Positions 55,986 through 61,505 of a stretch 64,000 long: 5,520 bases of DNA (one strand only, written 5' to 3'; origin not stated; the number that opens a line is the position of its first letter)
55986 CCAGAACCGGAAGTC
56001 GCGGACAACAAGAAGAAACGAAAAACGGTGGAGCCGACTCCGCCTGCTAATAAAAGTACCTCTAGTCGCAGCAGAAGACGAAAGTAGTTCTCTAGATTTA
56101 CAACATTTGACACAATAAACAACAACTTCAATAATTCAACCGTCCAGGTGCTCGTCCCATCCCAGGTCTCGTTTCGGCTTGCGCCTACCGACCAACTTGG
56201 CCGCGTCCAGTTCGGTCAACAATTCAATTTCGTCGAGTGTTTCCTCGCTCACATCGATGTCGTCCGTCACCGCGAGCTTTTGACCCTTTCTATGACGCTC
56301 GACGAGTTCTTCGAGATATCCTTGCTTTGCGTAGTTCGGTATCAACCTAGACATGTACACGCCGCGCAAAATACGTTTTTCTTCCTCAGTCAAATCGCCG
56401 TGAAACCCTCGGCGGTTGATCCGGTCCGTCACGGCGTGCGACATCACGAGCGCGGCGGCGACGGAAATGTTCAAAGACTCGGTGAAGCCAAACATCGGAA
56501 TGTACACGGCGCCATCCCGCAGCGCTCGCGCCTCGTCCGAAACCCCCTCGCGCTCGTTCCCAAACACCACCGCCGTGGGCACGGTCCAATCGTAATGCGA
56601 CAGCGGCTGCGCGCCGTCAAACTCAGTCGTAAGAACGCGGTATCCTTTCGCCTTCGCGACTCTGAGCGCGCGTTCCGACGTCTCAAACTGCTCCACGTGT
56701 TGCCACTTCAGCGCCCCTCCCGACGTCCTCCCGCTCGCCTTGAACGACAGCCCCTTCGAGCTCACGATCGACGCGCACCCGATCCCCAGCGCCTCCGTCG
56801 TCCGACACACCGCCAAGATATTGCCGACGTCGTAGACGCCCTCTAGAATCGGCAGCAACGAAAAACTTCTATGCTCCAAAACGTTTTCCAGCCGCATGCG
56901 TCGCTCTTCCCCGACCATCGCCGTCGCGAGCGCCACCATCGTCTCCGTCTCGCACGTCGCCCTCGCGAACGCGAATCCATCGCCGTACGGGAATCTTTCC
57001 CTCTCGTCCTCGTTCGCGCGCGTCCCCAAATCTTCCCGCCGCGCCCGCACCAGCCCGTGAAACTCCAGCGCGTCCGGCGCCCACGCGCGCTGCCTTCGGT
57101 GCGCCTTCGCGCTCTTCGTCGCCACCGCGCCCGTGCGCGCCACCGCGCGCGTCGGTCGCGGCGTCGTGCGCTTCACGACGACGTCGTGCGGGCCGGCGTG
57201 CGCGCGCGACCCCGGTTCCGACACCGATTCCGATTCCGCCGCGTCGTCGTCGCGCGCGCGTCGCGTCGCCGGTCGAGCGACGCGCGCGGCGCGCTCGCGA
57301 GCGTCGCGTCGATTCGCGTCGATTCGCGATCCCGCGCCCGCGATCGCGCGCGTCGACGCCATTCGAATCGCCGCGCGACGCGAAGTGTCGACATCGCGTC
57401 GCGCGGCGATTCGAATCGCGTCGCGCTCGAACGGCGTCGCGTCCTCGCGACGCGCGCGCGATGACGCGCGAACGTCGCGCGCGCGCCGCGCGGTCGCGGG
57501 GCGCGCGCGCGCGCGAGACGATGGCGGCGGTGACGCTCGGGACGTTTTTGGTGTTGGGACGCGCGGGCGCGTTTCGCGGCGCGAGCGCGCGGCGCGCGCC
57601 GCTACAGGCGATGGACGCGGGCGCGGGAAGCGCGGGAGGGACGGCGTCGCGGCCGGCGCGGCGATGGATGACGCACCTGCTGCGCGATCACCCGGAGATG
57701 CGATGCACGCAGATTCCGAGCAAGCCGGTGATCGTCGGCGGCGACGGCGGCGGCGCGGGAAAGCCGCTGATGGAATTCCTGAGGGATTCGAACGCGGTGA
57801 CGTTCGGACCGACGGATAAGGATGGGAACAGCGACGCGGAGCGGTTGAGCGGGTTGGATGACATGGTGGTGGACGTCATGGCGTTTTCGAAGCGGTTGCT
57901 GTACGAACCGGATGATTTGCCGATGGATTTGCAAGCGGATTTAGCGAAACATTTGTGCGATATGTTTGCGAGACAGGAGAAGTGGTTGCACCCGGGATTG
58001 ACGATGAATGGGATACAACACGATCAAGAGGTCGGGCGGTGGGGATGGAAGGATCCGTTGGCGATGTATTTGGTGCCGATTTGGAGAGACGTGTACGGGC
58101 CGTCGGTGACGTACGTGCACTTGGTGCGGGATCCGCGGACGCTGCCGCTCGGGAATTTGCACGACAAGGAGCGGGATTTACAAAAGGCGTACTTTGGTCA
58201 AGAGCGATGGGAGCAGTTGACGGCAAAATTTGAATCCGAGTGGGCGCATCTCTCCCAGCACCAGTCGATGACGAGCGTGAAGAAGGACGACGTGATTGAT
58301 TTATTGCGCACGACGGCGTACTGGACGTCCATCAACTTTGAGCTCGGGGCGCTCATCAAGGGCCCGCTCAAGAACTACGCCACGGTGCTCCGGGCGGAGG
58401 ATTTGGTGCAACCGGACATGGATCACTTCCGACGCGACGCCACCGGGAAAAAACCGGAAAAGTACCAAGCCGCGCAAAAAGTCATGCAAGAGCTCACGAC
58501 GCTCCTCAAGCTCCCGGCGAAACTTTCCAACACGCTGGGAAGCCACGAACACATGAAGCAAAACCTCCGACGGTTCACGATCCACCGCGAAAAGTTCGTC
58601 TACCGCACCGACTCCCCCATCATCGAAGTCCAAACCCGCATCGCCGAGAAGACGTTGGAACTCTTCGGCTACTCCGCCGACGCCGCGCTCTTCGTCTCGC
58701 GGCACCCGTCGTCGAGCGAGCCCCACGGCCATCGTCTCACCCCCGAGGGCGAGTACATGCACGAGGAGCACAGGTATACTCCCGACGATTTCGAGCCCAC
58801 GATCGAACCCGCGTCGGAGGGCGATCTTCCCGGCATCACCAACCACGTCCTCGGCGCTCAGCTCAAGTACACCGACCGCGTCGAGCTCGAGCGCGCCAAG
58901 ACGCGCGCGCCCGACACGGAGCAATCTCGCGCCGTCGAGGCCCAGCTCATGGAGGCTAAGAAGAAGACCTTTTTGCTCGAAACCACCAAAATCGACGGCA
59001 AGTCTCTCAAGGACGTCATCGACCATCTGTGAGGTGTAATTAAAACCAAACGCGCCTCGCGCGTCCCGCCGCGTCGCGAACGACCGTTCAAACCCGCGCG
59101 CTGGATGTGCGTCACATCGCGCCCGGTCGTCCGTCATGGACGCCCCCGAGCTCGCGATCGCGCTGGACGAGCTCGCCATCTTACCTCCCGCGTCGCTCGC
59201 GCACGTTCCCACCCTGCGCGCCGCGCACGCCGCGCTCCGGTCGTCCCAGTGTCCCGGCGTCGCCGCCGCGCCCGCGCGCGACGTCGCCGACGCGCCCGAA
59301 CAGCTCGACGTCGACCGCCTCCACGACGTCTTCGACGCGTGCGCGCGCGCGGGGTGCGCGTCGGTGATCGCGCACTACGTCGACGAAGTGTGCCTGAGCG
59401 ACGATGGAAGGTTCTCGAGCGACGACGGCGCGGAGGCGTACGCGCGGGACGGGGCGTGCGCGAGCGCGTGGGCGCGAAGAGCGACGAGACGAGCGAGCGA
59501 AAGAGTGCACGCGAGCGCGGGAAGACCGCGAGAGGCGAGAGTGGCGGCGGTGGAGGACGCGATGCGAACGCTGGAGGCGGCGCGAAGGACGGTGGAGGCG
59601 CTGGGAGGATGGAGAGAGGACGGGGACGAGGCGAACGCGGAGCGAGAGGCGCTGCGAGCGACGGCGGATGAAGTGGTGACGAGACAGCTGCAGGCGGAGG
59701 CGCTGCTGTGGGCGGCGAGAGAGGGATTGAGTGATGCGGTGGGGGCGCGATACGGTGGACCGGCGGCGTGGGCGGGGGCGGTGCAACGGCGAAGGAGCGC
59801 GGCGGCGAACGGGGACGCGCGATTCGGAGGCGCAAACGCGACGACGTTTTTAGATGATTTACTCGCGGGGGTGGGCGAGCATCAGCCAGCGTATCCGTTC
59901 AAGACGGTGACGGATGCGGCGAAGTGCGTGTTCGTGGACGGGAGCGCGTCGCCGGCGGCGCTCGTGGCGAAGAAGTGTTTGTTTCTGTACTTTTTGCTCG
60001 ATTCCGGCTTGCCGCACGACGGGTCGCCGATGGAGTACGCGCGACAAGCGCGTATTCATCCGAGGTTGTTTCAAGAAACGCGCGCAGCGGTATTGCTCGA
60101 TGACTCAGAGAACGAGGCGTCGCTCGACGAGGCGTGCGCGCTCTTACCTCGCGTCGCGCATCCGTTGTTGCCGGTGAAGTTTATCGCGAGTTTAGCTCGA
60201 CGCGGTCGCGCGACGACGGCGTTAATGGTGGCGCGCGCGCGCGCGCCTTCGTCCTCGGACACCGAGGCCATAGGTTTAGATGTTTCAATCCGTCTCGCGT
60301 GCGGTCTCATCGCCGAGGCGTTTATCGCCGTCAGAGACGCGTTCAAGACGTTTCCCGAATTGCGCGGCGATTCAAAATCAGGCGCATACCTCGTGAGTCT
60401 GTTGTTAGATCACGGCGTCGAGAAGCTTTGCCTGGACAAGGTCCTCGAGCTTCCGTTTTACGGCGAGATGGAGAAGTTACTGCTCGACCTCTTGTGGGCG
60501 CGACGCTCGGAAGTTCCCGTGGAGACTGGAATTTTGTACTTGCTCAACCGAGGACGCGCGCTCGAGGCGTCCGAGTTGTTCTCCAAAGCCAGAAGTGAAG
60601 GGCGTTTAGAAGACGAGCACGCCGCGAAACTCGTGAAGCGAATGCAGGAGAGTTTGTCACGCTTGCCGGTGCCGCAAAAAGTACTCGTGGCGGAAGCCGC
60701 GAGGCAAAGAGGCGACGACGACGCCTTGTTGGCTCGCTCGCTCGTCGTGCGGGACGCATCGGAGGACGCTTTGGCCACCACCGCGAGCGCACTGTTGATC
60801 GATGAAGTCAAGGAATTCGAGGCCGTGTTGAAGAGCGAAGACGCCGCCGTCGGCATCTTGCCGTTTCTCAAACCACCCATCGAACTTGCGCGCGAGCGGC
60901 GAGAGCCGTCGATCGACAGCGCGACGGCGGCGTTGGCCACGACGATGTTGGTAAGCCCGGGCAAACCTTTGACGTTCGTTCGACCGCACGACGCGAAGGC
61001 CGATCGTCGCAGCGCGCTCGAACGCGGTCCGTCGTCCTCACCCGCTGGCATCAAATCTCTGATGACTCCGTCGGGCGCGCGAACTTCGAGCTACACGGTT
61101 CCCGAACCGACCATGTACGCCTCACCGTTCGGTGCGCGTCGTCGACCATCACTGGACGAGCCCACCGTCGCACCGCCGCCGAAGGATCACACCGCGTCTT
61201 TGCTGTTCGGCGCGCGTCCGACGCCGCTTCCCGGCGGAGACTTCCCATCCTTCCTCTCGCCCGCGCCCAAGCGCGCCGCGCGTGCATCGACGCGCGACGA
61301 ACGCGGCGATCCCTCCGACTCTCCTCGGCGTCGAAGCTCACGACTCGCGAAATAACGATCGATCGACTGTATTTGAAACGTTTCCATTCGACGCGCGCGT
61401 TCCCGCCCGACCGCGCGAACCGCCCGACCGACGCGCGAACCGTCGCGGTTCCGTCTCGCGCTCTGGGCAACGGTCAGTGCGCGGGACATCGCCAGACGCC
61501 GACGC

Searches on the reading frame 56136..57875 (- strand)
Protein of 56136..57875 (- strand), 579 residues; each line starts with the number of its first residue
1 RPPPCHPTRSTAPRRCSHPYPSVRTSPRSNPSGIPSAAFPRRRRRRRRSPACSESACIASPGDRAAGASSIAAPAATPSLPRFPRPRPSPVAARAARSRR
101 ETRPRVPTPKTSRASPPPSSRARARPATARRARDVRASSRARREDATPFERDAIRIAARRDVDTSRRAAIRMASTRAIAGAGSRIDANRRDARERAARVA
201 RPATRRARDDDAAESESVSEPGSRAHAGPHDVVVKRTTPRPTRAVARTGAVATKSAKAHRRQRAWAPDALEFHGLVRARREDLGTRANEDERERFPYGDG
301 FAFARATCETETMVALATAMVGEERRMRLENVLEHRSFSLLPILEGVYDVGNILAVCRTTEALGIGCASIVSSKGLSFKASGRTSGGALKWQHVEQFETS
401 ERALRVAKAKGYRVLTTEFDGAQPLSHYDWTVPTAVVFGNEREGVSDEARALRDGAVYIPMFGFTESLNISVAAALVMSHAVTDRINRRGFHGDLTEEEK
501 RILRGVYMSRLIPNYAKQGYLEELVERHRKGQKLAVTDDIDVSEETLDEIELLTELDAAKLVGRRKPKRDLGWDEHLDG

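Call 33: search_protein_families(library=pfam, proteins=[window:56136-57875:-], max_evalue=0.001)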
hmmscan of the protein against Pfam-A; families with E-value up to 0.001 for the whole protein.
window:56136-57875:- (579 aa): 1 family
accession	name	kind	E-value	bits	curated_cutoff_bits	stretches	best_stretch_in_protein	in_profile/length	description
PF00588.24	SpoU_methylase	-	3.9e-27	95.5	29.7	1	343-478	5-141/142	SpoU rRNA Methylase family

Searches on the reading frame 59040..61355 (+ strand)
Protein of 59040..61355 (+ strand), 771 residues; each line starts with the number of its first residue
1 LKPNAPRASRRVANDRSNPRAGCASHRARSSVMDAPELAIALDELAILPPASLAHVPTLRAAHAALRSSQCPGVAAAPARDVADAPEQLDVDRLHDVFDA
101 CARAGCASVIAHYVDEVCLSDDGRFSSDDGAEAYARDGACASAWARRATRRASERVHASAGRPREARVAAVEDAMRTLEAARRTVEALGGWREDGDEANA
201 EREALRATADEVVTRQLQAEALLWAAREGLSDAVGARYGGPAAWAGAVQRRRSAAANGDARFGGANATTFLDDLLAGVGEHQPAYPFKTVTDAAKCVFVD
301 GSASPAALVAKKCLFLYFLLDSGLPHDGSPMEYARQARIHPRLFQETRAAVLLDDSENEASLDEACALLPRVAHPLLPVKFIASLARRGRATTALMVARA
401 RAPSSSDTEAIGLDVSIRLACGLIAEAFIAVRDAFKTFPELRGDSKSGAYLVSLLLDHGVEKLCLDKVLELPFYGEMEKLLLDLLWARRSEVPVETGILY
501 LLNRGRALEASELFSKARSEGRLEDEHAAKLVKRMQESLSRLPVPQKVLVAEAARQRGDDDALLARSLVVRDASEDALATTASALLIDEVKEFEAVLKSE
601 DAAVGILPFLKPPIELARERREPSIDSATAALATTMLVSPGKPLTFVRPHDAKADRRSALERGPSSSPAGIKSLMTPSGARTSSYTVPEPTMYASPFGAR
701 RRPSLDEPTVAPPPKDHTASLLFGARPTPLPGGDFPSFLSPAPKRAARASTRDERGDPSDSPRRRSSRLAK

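Call 33: search_protein_families(library=pfam, proteins=[window:59040-61355:+], max_evalue=0.001)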
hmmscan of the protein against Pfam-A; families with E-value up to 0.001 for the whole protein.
window:59040-61355:+ (771 aa): 1 family
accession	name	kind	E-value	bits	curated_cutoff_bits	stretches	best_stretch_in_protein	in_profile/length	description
PF13934.12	ELYS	-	2.3e-31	109.8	28.8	1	269-486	2-218/220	Nuclear pore complex assembly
